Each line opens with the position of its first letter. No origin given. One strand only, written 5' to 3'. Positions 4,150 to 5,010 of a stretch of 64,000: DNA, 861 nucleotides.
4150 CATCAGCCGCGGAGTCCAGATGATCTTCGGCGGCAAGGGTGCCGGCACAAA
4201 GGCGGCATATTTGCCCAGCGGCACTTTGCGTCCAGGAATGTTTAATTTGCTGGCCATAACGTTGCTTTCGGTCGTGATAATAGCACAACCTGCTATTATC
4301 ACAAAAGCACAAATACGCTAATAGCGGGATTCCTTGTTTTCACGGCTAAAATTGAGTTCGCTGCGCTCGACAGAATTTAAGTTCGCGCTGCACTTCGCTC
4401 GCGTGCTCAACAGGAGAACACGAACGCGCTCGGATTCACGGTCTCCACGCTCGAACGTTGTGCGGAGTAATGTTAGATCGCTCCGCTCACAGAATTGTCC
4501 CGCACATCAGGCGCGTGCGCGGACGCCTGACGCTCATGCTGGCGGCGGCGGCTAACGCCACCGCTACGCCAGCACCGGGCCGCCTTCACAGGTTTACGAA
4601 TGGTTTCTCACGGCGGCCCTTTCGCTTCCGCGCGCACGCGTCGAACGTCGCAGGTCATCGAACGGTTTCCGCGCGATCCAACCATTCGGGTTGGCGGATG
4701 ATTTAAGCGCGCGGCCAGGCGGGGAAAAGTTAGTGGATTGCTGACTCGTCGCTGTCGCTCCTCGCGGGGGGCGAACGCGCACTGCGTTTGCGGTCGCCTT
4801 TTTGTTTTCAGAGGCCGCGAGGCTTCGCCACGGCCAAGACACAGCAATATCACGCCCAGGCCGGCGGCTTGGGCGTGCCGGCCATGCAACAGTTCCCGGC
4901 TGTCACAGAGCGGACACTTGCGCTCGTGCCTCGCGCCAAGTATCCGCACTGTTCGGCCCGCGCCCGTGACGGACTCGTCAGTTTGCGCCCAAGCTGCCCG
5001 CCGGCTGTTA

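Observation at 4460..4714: Compensatory substitutions keep several helices paired across the three copies, the signature of a structured RNA (or hairpin-forming DNA) element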

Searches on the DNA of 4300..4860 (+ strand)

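Call 17: search_rna_families(source=window, start=4300, end=4860, threshold=evalue, max_evalue=10)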
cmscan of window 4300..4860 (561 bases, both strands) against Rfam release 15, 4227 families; matches with E-value up to 10: 2.
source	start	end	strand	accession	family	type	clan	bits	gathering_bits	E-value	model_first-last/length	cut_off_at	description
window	4506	4625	-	RF02826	Scr6925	Gene; sRNA;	-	17.4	50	1.7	1-131/131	no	Streptomyces RNA 6925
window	4529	4584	+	RF02741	Rev44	Gene; antisense;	-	9.1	178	4.4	184-236/336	no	Soft rot Enterobacteriaceae Rev 44 asRNA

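Call 57: build_rna_model(alignment_id=A2, structure=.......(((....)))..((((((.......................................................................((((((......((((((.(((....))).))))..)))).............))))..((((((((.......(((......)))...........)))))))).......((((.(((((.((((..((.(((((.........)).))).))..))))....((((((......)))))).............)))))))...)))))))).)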
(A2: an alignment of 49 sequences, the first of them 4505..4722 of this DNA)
Model R1 built from alignment A2 (49 sequences, 311 columns); structure: as given.
model positions 218; base pairs 61; branch points 4; effective number of sequences 1.69; information 0.59 bits per position. Calibrated on 0.2 Mb of random sequence (short: E-values are rough).
structure used (alignment columns):
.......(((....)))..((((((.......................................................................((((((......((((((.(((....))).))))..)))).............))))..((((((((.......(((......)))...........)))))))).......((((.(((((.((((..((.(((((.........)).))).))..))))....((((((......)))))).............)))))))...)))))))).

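Call 58: search_with_rna_model(model_id=R1, sources=[window, L006, L008, L013, L031, L073, L096, L100, L145, L146, L148, L150, L152, L154, L156, L157, L159, L161, L162, L163, L164, L165, L166, L167, L169, L170, L171, L172, L173, L174, L176, L177, L178, L179, L180, L181, L183, L185, L186, L190, L191, L193, L195, L196, L198, L199, L201, L202, L204, L205, L206, L207, L209, L210, L212, L213, L214, L215, L217, L219, L220, L221, L223, L224, L225, L229, L231, L151, L153, L160, L168, L184, L187, L192, L208, L211, L218, L226, L230], max_evalue=0.001, make_alignment=true)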
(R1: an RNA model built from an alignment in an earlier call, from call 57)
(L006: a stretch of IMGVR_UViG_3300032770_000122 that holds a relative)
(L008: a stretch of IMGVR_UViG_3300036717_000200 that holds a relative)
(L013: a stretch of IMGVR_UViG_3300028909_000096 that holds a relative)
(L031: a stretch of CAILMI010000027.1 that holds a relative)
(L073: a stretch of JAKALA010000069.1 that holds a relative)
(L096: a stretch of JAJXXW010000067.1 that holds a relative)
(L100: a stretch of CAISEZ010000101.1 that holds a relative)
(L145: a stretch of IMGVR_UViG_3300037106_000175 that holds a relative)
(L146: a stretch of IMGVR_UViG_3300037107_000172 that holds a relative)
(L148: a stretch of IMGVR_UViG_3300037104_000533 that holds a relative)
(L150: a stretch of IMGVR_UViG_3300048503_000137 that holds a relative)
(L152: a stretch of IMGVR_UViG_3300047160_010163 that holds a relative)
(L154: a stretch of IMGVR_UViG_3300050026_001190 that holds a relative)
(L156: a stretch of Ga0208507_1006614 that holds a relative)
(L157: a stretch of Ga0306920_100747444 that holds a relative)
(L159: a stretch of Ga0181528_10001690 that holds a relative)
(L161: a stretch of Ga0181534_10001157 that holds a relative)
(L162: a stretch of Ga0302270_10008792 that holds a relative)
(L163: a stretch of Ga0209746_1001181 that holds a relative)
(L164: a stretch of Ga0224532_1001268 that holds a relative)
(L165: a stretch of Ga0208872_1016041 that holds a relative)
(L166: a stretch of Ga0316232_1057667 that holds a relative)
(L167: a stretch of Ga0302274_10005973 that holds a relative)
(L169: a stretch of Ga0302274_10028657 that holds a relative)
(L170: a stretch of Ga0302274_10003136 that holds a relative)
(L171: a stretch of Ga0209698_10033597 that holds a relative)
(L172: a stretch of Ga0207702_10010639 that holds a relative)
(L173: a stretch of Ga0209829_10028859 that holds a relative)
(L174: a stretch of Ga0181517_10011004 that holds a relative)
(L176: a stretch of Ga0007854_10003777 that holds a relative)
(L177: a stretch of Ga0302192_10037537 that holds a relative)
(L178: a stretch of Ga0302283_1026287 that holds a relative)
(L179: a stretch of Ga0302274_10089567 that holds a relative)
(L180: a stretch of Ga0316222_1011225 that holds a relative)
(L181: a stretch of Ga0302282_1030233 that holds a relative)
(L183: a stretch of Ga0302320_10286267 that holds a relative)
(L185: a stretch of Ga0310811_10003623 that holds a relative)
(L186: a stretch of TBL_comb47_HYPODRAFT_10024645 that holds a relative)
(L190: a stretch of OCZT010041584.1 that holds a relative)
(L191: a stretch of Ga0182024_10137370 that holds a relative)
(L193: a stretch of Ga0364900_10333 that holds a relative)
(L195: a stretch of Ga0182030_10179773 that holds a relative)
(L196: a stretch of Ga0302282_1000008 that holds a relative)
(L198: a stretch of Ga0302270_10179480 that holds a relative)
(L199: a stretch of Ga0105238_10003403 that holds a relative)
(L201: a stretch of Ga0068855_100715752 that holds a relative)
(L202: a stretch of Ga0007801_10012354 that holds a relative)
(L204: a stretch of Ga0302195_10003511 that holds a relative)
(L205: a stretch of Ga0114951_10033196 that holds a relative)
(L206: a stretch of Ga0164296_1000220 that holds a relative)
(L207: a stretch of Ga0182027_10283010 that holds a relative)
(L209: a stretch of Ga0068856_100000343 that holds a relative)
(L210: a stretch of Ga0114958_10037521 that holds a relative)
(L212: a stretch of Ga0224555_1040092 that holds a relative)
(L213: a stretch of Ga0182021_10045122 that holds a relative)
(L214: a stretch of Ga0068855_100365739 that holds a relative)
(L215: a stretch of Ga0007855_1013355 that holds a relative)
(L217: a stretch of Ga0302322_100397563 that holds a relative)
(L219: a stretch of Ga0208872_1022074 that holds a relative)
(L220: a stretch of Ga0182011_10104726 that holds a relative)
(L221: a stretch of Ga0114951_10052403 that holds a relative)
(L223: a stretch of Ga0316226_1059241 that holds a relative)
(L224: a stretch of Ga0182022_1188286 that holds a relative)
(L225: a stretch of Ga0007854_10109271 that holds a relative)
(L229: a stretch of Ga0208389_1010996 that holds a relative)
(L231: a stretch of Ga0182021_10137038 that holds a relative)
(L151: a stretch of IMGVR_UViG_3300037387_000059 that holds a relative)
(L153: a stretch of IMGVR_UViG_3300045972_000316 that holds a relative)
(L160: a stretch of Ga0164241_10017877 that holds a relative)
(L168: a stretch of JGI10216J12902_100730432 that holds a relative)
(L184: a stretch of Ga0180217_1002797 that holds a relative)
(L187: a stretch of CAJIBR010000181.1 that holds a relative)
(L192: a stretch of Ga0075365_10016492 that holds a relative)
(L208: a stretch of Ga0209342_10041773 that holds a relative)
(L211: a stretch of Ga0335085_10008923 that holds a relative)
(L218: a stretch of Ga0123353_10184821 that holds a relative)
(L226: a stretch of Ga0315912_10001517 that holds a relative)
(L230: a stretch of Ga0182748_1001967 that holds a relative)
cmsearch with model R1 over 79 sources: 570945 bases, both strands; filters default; matches with E-value up to 0.001: 79.
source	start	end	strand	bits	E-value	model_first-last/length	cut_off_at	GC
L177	1340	1557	-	259.2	2e-73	1-218/218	no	0.66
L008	9261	9478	-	255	3.4e-72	1-218/218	no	0.66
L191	2620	2837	+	255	3.4e-72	1-218/218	no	0.66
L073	3083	3300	-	254.9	3.5e-72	1-218/218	no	0.63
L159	8338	8556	-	249.1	1.8e-70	1-218/218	no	0.65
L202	1011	1227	-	249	1.8e-70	1-218/218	no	0.68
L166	377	595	+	249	1.9e-70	1-218/218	no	0.66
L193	1112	1330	-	249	1.9e-70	1-218/218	no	0.66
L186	2864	3080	-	246.7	8.8e-70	1-218/218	no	0.69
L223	415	633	+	246.3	1.2e-69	1-218/218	no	0.65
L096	1596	1812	+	246.2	1.2e-69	1-218/218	no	0.65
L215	1015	1231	-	245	2.8e-69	1-218/218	no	0.69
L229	624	840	+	245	2.8e-69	1-218/218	no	0.69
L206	7242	7458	+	244.7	3.3e-69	1-218/218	no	0.69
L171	3554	3772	-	243.7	6.7e-69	1-218/218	no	0.66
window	4505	4722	+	242.1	2e-68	1-218/218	no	0.67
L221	920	1135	+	241.6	2.6e-68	1-218/218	no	0.64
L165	3041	3257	+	241.3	3.3e-68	1-218/218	no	0.67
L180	5589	5807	-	240.8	4.6e-68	1-218/218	no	0.66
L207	1159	1377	+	240.8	4.7e-68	1-218/218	no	0.67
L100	2158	2377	-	238.7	1.9e-67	1-218/218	no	0.65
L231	214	433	-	232.5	1.2e-65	1-218/218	no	0.68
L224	1843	2058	-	232.5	1.2e-65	1-218/218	no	0.63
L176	5879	6095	-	231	3.3e-65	1-218/218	no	0.63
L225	718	936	+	228.1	2.3e-64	1-218/218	no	0.64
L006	2964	3180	-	227.8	2.8e-64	1-218/218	no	0.62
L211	8371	8587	-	227.8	2.8e-64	1-218/218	no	0.62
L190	2962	3179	+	226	9.8e-64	1-218/218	no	0.63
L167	8590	8804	-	225.9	1e-63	1-218/218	no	0.65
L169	629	847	-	225.8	1.1e-63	1-218/218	no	0.65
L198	363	581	-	225.8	1.1e-63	1-218/218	no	0.65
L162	7747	7965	+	224.2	3.2e-63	1-218/218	no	0.66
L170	340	558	+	224.2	3.2e-63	1-218/218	no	0.66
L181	189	407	+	224.2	3.2e-63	1-218/218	no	0.66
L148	3606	3823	-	222.2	1.2e-62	1-218/218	no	0.65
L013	6030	6247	-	220.9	2.9e-62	1-218/218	no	0.66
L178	2046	2263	-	220.9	2.9e-62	1-218/218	no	0.66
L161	1073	1290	-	218.6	1.4e-61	1-218/218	no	0.67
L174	5040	5257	+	218.6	1.4e-61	1-218/218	no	0.67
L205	2670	2886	-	217.7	2.6e-61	1-218/218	no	0.68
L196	1105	1321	-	216.8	4.7e-61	1-218/218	no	0.66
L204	1904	2120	+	216.8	4.7e-61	1-218/218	no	0.66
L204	3658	3874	+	215.9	8.4e-61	1-218/218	no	0.67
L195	1770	1987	+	214.3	2.5e-60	1-218/218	no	0.67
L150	8537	8754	-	206.6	4.4e-58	1-218/218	no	0.64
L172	895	1108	+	203.7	3e-57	1-218/218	no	0.69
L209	2887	3100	+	203.7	3e-57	1-218/218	no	0.69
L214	864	1077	-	201.8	1.1e-56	1-218/218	no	0.69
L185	3577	3792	-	201.1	1.7e-56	1-218/218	no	0.67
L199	5494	5708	+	199.8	4.1e-56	1-218/218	no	0.66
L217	23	241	+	198.5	9.8e-56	1-218/218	no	0.66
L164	349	562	-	196.2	4.7e-55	1-218/218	no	0.65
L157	1086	1298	-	193.1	3.7e-54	1-218/218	no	0.68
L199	7328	7540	+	180.1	2.3e-50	1-218/218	no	0.67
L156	1733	1947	-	179.4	3.5e-50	1-218/218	no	0.65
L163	4098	4308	+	175.9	3.9e-49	1-218/218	no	0.6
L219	1082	1294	+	172.8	3.2e-48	1-218/218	no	0.63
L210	1061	1273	+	170.5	1.4e-47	1-218/218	no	0.66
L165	975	1188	+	162.4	3.3e-45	1-218/218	no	0.63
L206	5477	5688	+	159.6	2.1e-44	1-218/218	no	0.62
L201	471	703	-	140.3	9.2e-39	1-218/218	no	0.66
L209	1520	1731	+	131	4.8e-36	1-218/218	no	0.66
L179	1574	1684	+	129.4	1.4e-35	1-111/218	3'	0.69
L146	8279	8560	-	122.9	1.1e-33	1-218/218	no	0.63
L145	6835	7118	-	118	2.9e-32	1-218/218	no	0.64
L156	1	94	-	106.3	7.3e-29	1-94/218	3'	0.72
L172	6126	6337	+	105.8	1e-28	1-218/218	no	0.67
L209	8118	8329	+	105.8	1e-28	1-218/218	no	0.67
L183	2121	2210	+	104.8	2e-28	1-90/218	3'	0.7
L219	2848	2935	+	99.8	5.8e-27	1-88/218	3'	0.75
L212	1741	1838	+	98.5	1.4e-26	1-96/218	3'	0.69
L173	780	903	+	90.9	2.2e-24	1-218/218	no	0.69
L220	1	76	-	87.6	2.1e-23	1-76/218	3'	0.76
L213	4265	4407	+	87.1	2.9e-23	1-218/218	no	0.65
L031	1377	1518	-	65.5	5.8e-17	1-218/218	no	0.64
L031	2678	2885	-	61.6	8.2e-16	1-218/218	no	0.6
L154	6534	6724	-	25.6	2.5e-05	1-218/218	no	0.48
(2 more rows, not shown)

Alignment A3: 79 matches aligned to the model, 392 columns, each read 5' to 3' on its own strand. Consensus structure (alignment columns), stored with it:
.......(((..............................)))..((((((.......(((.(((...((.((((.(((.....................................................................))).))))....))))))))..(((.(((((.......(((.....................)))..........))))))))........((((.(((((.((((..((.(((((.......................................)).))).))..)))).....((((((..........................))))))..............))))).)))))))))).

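Call 72: search_dna_similar(query=window:4334-4848:+, collection=phages, mode=distant)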
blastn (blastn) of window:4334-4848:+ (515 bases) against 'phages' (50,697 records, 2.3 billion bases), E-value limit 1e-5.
No match.
